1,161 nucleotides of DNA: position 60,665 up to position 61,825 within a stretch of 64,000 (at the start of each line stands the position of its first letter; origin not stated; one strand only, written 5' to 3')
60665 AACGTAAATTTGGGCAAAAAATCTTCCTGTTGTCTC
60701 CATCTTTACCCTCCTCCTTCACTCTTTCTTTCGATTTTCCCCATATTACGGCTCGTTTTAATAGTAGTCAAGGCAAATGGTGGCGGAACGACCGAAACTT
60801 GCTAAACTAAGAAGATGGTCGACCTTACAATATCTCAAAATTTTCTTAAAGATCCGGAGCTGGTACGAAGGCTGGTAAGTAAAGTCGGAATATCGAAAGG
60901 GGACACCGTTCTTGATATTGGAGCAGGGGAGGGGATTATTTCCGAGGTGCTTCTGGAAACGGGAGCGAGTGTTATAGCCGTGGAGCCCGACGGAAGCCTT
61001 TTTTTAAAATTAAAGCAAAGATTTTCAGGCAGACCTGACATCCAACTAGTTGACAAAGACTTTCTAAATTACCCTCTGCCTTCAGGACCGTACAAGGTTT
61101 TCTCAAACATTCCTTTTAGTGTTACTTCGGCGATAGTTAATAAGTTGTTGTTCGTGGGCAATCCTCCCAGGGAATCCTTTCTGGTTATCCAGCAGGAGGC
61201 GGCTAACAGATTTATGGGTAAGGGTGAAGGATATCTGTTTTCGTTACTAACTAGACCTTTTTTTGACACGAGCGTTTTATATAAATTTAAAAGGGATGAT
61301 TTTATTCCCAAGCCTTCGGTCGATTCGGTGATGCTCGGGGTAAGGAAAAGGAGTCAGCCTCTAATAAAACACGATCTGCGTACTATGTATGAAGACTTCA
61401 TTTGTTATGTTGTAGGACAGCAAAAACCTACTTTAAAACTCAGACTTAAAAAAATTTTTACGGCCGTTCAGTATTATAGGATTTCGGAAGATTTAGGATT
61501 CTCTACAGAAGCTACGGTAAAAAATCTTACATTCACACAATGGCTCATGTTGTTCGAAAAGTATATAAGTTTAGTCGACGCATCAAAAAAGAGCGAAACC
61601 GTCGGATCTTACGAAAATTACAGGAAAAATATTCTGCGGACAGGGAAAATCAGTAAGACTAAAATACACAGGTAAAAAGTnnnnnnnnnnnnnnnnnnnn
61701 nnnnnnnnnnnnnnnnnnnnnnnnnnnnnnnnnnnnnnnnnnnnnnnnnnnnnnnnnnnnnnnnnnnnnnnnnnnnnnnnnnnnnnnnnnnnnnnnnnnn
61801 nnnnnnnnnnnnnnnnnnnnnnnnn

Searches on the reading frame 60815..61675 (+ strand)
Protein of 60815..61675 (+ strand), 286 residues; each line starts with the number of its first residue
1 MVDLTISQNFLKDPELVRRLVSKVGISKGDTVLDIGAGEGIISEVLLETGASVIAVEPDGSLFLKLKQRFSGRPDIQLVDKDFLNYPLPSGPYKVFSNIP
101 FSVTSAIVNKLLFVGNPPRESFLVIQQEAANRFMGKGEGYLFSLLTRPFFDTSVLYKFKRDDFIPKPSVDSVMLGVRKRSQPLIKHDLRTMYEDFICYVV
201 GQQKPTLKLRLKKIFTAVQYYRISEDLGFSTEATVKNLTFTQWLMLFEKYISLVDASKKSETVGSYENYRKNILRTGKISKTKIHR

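Call 41: search_protein_families(library=pfam, proteins=[window:60815-61675:+], max_evalue=0.001)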
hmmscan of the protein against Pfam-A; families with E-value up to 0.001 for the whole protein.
window:60815-61675:+ (286 aa): 4 families
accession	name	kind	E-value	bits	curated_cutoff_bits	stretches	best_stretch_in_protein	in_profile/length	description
PF00398.26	RrnaAD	-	2.9e-44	151.6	24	1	6-250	8-261/263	Ribosomal RNA adenine dimethylase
PF13649.12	Methyltransf_25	-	3.9e-06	27.9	27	1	32-95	1-67/97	Methyltransferase domain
PF08241.18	Methyltransf_11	-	0.00023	22.2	21.2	1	33-91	1-59/95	Methyltransferase domain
PF13489.12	Methyltransf_23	-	0.00033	20.8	27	1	15-59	7-53/164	Methyltransferase domain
